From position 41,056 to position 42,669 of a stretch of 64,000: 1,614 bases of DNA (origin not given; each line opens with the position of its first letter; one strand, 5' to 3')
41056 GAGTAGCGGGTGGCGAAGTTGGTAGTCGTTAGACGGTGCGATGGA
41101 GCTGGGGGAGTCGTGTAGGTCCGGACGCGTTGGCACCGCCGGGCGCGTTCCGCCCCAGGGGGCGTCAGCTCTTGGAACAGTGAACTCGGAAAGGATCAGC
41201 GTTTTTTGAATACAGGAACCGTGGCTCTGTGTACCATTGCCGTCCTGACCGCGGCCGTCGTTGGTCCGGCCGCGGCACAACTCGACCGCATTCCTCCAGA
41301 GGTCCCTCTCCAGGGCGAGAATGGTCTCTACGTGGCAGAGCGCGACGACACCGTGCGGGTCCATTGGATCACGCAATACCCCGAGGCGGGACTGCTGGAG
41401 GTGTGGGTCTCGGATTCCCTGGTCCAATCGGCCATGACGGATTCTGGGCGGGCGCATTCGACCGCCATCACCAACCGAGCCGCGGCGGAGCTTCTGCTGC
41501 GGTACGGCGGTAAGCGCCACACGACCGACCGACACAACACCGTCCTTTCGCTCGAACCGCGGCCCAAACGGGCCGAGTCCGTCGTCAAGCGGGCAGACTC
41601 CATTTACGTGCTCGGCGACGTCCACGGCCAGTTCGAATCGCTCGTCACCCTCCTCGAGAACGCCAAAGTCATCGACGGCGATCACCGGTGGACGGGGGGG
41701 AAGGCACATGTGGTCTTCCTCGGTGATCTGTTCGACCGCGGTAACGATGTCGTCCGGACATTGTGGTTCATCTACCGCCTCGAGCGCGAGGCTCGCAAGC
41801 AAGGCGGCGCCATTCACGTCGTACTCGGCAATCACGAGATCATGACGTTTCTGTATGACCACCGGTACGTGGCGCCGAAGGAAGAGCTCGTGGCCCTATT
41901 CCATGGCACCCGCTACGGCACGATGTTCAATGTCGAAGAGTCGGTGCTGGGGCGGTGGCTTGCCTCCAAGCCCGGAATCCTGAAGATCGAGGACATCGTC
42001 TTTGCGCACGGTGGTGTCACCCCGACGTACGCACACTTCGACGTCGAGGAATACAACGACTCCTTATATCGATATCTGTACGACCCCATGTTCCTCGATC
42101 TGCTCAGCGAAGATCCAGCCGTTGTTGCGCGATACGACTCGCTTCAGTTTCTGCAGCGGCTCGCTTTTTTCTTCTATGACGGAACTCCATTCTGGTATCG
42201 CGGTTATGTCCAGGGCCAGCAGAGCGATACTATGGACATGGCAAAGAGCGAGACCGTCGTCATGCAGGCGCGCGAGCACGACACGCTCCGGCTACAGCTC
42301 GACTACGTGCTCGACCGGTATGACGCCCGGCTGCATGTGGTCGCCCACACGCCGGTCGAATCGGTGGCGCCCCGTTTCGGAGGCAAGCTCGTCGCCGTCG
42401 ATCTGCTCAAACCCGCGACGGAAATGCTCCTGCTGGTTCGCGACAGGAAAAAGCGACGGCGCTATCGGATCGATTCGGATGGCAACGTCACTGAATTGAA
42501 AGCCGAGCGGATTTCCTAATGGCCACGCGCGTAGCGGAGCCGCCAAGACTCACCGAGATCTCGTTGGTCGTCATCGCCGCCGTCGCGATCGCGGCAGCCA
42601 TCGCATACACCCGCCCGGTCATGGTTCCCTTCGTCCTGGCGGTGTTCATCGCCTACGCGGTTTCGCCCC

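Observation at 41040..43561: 33-nt imperfect direct repeat brackets a 2.5-kb two-gene module that starts 2 nt after tRNA-Ser(GGA)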

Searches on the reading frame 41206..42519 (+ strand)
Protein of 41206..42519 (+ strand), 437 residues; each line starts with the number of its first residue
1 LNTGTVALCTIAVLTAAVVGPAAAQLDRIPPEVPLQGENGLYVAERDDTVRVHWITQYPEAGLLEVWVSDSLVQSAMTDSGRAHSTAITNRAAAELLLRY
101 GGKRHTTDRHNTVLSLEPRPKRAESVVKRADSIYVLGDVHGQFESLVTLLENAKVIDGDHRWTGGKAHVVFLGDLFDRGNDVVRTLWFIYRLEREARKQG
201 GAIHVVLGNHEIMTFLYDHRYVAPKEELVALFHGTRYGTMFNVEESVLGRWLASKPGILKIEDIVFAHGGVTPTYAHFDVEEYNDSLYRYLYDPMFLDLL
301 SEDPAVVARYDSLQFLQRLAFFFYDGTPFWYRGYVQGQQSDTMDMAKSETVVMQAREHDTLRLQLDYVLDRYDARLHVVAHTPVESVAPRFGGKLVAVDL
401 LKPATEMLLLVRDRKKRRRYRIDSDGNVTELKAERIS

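Call 9: search_protein_families(library=pfam, proteins=[window:41206-42519:+])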
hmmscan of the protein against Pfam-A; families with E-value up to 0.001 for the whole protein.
window:41206-42519:+ (437 aa): 1 family
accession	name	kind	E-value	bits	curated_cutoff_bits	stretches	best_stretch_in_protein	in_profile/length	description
PF00149.33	Metallophos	-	1.1e-13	52.5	21.5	1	133-383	3-189/191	Calcineurin-like phosphoesterase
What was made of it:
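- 41206..42519 (+): Calcineurin-like metallophosphoesterase, 437 aa. Pfam PF00149, E 1.1e-13 (call 9).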

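Call 12: find_homologous_proteins(query=window:41206-42519:+)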
Query window:41206-42519:+ (437 aa): 623 proteins with E <= 0.001 among 8000 candidates; the best 120 are listed.
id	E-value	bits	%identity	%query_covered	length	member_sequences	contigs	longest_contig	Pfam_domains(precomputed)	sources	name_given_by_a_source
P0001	5.5e-294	992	100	100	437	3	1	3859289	PF00149.34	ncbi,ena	-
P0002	1.1e-115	405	48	92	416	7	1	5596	PF00149.34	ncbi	-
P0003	1.1e-112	395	46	94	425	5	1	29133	PF00149.34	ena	-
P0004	3.1e-112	394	46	90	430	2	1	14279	PF00149.34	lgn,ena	-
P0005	3.1e-111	390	46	92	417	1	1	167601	PF00149.34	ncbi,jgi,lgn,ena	-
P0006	3.5e-111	390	47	92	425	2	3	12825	PF00149.34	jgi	jgi:hypothetical protein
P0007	5.1e-111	390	47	90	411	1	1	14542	PF00149.34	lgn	-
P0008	1.4e-110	388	44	98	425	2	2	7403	PF00149.34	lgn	-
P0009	1.8e-110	388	46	86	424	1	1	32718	PF00149.34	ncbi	-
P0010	8.3e-110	386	88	45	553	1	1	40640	PF01594.23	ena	-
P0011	3.5e-108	380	44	97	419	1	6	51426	PF00149.34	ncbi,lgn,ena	-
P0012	3.6e-108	380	45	97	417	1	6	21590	PF00149.34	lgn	-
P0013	1.3e-107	378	48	91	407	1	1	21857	PF00149.34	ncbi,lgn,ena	-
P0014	4.5e-107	377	46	97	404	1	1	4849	PF00149.34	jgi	jgi:hypothetical protein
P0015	7.1e-107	376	46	97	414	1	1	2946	PF00149.34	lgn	-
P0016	1.1e-106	375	44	92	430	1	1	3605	PF00149.34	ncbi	ncbi:MAG: metallophosphoesterase [bacterium]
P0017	2.5e-106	374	43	96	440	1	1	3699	PF00149.34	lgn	-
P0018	2.8e-106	374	50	84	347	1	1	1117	PF00149.34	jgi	jgi:hypothetical protein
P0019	5.0e-106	373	47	97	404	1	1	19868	PF00149.34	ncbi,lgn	-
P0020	7.2e-106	373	47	94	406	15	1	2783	PF00149.34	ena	-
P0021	1.7e-105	372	45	97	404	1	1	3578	PF00149.34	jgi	jgi:hypothetical protein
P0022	1.8e-105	371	45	99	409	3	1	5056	PF00149.34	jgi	jgi:hypothetical protein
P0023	1.9e-105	371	44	94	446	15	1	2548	PF00149.34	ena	-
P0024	2.8e-105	371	45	92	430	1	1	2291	PF00149.34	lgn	-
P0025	3.6e-105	370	47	97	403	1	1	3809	PF00149.34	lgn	-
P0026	3.8e-105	370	44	90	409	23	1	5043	PF00149.34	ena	-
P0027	3.9e-105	370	46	94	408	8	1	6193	PF00149.34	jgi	jgi:Calcineurin-like phosphoesterase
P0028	5.1e-105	370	47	95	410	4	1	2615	PF00149.34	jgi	jgi:hypothetical protein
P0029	7.5e-105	369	44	92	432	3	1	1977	PF00149.34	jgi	-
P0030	1.0e-104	369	44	86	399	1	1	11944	PF00149.34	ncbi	ncbi:MAG: metallophosphoesterase [bacterium]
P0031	1.1e-104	369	47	91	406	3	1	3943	PF00149.34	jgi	jgi:hypothetical protein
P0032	2.4e-104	368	45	97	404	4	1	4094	PF00149.34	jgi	jgi:hypothetical protein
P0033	2.5e-104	368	45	94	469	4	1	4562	PF00149.34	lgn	-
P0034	9.1e-104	366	45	93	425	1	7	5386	PF00149.34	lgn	-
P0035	1.8e-103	365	42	98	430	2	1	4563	PF00149.34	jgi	-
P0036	2.9e-103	364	43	97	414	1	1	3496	PF00149.34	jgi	jgi:hypothetical protein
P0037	9.8e-103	362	47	92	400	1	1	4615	PF00149.34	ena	-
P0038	1.7e-102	362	44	92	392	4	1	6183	PF00149.34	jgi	-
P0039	2.3e-102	361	45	98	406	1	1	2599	PF00149.34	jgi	jgi:hypothetical protein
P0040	3.2e-102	361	44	92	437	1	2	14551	PF00149.34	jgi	-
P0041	4.4e-102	360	42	92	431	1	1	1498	PF00149.34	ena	-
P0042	5.3e-102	360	44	92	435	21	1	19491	PF00149.34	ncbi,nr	ncbi:metallophosphoesterase [candidate division KSB1 bacterium]|nr:metallophosphoesterase [candidate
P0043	5.5e-102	360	45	91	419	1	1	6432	PF00149.34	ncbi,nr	ncbi:metallophosphoesterase [bacterium]|nr:metallophosphoesterase [bacterium]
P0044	1.7e-101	358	42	93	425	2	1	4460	PF00149.34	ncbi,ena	-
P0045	2.7e-100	354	44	91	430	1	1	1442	PF00149.34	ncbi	-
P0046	4.4e-100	354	45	86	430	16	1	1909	PF00149.34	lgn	-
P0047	4.9e-100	353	46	85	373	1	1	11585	PF00149.34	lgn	-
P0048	7.2e-100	353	51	76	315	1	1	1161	PF00149.34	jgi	jgi:hypothetical protein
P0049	1.7e-99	352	44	87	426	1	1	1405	PF00149.34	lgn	-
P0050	2.2e-99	351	44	86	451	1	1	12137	PF00149.34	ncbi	ncbi:MAG: metallophosphoesterase [bacterium]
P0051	3.1e-99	351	42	93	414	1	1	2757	PF00149.34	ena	-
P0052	3.6e-99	351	43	99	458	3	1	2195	PF00149.34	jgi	jgi:hypothetical protein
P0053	8.2e-99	349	54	71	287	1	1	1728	PF00149.34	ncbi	ncbi:MAG: metallophosphoesterase, partial [bacterium]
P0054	9.5e-99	349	44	91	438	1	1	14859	PF00149.34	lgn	-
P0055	1.1e-98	349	49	82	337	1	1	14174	PF00149.34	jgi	jgi:hypothetical protein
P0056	1.2e-98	349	42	97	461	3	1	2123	PF00149.34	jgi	jgi:hypothetical protein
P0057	1.4e-98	349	46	89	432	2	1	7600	PF00149.34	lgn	-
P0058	2.4e-98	348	42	98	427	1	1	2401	PF00149.34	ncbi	-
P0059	4.0e-98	347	42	93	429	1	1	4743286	PF00149.34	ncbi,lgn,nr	ncbi:MAG: metallophosphoesterase [Gemmatimonadota bacterium]|nr:MAG: metallophosphoesterase [Gemmati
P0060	7.5e-98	346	44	94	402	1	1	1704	PF00149.34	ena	-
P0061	9.4e-98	346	43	96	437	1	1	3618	PF00149.34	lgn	-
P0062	9.9e-98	346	44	98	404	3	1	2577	PF00149.34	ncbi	-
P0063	1.3e-97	345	41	94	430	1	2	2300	PF00149.34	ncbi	-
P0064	1.8e-97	345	42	98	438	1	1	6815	PF00149.34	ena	-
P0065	2.1e-97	345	45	90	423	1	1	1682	PF00149.34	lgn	-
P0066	6.2e-97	343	43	92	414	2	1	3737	PF00149.34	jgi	-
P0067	1.0e-96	343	43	99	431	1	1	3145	PF00149.34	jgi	jgi:hypothetical protein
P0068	1.2e-96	342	43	94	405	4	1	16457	PF00149.34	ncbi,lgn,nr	ncbi:MAG: metallophosphoesterase [Calditrichaeota bacterium]|nr:metallophosphoesterase [Calditrichot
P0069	1.5e-96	342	46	87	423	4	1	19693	PF00149.34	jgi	jgi:hypothetical protein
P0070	1.6e-96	342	42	95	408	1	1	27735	PF00149.34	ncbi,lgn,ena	-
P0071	1.6e-96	342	40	98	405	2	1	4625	PF00149.34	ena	-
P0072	4.4e-96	340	44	91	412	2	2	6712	PF00149.34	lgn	-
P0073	1.9e-95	338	42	92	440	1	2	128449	PF00149.34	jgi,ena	-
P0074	2.0e-95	338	43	92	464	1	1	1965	PF00149.34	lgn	-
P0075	6.7e-95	337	48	79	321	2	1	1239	PF00149.34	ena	-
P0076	9.0e-95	336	40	96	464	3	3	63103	PF00149.34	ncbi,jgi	jgi:hypothetical protein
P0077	1.1e-94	336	43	90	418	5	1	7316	PF00149.34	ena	-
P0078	1.2e-94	336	45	92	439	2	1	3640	PF00149.34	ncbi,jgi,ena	jgi:hypothetical protein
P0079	1.2e-94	336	44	93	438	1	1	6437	PF00149.34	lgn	-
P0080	1.3e-94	336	43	95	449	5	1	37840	PF00149.34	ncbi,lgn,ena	-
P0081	1.4e-94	336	41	94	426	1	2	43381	PF00149.34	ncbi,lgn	ncbi:MAG: metallophosphoesterase [bacterium]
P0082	2.1e-94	335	44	89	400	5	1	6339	PF00149.34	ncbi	-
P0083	2.1e-94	335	44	96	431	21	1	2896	PF00149.34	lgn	-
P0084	2.4e-94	335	44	87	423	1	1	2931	PF00149.34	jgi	jgi:hypothetical protein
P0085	3.5e-94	334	43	92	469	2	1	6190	PF00149.34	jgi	-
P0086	4.2e-94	334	42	91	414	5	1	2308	PF00149.34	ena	-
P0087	4.8e-94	334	43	92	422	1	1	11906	PF00149.34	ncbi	-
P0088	4.9e-94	334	39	92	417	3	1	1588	PF00149.34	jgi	-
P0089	5.0e-94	334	42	98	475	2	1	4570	PF00149.34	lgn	-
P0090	5.3e-94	334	42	92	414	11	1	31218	PF00149.34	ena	-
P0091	5.5e-94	334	38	98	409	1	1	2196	PF00149.34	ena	-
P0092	6.2e-94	333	42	95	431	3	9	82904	PF00149.34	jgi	jgi:hypothetical protein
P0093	7.3e-94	333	41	96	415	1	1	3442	PF00149.34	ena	-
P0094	1.1e-93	333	42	97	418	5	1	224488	PF00149.34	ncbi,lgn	-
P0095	1.6e-93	332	38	97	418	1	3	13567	PF00149.34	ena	-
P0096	1.9e-93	332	41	91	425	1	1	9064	PF00149.34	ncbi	-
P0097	2.3e-93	331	38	98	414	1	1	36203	PF00149.34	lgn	-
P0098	2.9e-93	331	44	92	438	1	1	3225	PF00149.34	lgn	-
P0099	3.7e-93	331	44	91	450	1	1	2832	PF00149.34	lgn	-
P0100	3.9e-93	331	42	96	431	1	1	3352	PF00149.34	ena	-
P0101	4.1e-93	331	41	95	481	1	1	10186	PF00149.34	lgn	-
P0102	4.8e-93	330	43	91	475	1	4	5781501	PF00149.34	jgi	jgi:hypothetical protein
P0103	5.5e-93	330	42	91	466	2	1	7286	PF00149.34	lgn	-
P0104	8.9e-93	330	44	89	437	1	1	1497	PF00149.34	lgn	-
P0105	1.1e-92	329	40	98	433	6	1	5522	PF00149.34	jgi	jgi:hypothetical protein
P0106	1.5e-92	329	44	91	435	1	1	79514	PF00149.34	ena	-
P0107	1.5e-92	329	42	95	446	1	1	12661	PF00149.34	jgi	jgi:hypothetical protein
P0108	2.3e-92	328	44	91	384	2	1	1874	PF00149.34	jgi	-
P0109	3.4e-92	328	41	95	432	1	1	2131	PF00149.34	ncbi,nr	ncbi:MAG TPA: metallophosphoesterase [Longimicrobiaceae bacterium]|nr:metallophosphoesterase [Longim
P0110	6.2e-92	327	40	90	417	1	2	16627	PF00149.34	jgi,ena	-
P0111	6.9e-92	327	41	90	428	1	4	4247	PF00149.34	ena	-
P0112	7.5e-92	327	43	91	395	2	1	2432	PF00149.34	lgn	-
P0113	8.3e-92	326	43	93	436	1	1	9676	PF00149.34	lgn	-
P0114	9.5e-92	326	41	91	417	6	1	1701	PF00149.34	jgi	-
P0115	1.0e-91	326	42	92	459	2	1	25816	PF00149.34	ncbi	-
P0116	1.4e-91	326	42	96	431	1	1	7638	PF00149.34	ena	-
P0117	1.5e-91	326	45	86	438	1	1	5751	PF00149.34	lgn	-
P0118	1.5e-91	326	41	90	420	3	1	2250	PF00149.34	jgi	jgi:hypothetical protein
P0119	2.5e-91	325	40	91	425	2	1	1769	PF00149.34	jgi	-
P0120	2.9e-91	325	45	90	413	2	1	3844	PF00149.34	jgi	jgi:hypothetical protein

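Call 13: find_encoding_contigs(protein=P0001, flank=10000, max_places=4)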
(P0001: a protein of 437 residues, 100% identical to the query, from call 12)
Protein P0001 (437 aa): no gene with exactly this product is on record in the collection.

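Call 14: find_encoding_contigs(protein=P0010, flank=10000, max_places=4)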
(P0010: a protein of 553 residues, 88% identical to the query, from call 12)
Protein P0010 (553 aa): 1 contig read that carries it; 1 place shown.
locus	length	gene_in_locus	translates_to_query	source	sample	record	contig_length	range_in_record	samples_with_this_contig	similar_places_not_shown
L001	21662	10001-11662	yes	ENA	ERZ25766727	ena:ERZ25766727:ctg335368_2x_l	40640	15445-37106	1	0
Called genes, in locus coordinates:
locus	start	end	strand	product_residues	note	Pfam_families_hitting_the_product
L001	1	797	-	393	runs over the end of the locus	PF18306:LDcluster4 (weak), PF03641:Lysine_decarbox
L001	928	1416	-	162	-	PF13442:Cytochrome_CBB3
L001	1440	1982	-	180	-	-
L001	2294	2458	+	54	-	-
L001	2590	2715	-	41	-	-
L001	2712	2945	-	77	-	-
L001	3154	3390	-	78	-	-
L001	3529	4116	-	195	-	-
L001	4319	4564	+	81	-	-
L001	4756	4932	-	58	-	-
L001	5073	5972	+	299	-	PF01145:Band_7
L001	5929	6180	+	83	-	-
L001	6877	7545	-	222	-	PF13565:HTH_32 (faint), PF00665:rve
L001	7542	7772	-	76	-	-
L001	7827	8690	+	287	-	PF00589:Phage_integrase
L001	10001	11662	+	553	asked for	PF01594:AI-2E_transport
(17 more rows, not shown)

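Call 19: find_related_loci(query=A1, collection=genome_contigs, flank=6000)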
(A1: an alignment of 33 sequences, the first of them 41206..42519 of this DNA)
Query A1 (437 aa) in genome_contigs; peptide patterns used: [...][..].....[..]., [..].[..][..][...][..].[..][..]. (x = any residue, [..] = any of these).
412 stretches matched a pattern; 364 encode a relative of the query (tblastn E <= 1e-3); the best 80 are kept; 80 distinct loci.
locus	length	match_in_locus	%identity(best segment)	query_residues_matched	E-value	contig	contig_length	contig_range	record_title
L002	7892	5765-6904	48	32-432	8e-119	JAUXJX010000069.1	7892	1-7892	MAG: Bacteroidota bacterium isolate CSMAG_3093 CSMAG_3093_k127_15474742_length_7892_cov_12.7296, whole genome shotgun se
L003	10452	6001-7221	44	5-433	4e-117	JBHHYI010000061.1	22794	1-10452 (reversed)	MAG: bacterium isolate Maj_2_bin.63 NODE_1033_length_22794_cov_25.468490, whole genome shotgun sequence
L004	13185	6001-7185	45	11-431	2e-115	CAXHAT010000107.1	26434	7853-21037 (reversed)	MAG TPA_asm: uncultured Deferribacteres bacterium isolate SRR12479933_maxbin2_2 genome assembly, contig: ERZ4874384.115,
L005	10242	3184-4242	46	35-411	1e-112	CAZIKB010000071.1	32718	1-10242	MAG TPA_asm: uncultured Cytophagia bacterium isolate binchicken_co121_9 genome assembly, contig: NODE_589_length_32718_c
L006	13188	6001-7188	45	12-431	1e-110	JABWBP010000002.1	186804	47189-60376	MAG: Calditrichaceae bacterium isolate MAG_33 scaffold_252, whole genome shotgun sequence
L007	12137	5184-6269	44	35-410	3e-107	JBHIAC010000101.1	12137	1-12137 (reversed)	MAG: bacterium isolate K_3_bin.3 NODE_1898_length_12137_cov_10.522927, whole genome shotgun sequence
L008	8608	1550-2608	44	35-411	2e-106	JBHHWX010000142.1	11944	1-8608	MAG: bacterium isolate D_3_bin.27 NODE_2329_length_11944_cov_8.590714, whole genome shotgun sequence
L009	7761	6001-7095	46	35-422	2e-105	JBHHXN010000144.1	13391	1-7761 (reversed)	MAG: bacterium isolate D_1_bin.48 NODE_1827_length_13391_cov_10.947136, whole genome shotgun sequence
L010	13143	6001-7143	42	8-412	6e-105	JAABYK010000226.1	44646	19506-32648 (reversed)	MAG: candidate division KSB1 bacterium isolate CS3-K085 K_merged_R1_(paired)_contig_130323, whole genome shotgun sequenc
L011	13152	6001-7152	45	3-420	2e-104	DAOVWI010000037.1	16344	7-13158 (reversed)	MAG TPA_asm: Gemmatimonadales bacterium isolate CSMAG_1727 CSMAG_1727_k141_3907228_length_16344_cov_14.0000, whole genom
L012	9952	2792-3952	42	19-432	6e-103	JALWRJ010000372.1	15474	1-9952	MAG: Cyclobacteriaceae bacterium isolate M2_metabat1_scaf2bin.207 M2_NODE_4421_length_15474_cov_2.909168, whole genome s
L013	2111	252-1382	38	28-431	2e-107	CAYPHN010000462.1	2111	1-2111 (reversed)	MAG TPA_asm: uncultured Flavobacteriaceae bacterium isolate SRP215229_co1_8 genome assembly, contig: NODE_48259_length_2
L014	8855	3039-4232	43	11-422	3e-100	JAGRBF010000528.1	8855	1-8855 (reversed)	MAG: Calditrichaeota bacterium isolate HKST-UBA06 2012-05-30_1_(paired)_contig_238674, whole genome shotgun sequence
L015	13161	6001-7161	41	21-432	5e-100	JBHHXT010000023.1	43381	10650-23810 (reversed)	MAG: bacterium isolate D_1_bin.22 NODE_129_length_43381_cov_19.449545, whole genome shotgun sequence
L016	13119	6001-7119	42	35-431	6e-100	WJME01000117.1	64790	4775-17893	MAG: candidate division KSB1 bacterium isolate Bin_228 k141_1631868, whole genome shotgun sequence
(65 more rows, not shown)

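Call 21: list_cluster_members(proteins=[P0001, P0010])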
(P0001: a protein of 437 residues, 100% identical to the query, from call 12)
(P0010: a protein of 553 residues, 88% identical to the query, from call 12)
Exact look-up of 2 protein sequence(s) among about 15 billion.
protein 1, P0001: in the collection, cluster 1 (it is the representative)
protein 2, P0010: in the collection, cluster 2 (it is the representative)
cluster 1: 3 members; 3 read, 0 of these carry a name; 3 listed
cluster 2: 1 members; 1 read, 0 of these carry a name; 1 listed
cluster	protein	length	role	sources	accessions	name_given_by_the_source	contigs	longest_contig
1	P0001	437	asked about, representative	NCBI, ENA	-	-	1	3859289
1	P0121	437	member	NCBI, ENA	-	-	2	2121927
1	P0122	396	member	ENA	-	-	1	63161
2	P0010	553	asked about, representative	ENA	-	-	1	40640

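Call 22: find_encoding_contigs(protein=P0121, flank=10000, max_places=4)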
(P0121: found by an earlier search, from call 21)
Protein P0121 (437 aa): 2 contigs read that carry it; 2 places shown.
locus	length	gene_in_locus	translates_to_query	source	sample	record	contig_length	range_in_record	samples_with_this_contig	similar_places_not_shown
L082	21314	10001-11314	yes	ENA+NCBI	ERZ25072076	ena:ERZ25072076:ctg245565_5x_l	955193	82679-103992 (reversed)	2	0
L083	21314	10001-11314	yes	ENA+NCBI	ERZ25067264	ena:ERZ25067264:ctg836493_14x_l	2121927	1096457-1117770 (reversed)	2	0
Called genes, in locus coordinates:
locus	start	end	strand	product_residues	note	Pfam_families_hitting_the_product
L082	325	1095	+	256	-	PF00069:Pkinase, PF07714:PK_Tyr_Ser-Thr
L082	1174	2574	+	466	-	PF07992:Pyr_redox_2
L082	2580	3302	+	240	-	PF01063:Aminotran_4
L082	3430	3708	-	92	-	PF00378:ECH_1, PF16113:ECH_2 (weak)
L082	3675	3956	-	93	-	PF00378:ECH_1, PF16113:ECH_2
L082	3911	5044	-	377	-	PF00180:Iso_dh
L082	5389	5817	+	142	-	-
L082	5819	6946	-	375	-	PF18306:LDcluster4 (weak), PF03641:Lysine_decarbox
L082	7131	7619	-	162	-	PF13442:Cytochrome_CBB3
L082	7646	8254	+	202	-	-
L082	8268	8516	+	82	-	-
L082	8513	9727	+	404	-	PF00589:Phage_integrase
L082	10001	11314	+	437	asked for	PF00149:Metallophos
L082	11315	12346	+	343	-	PF01594:AI-2E_transport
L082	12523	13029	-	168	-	PF00072:Response_reg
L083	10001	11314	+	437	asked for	PF00149:Metallophos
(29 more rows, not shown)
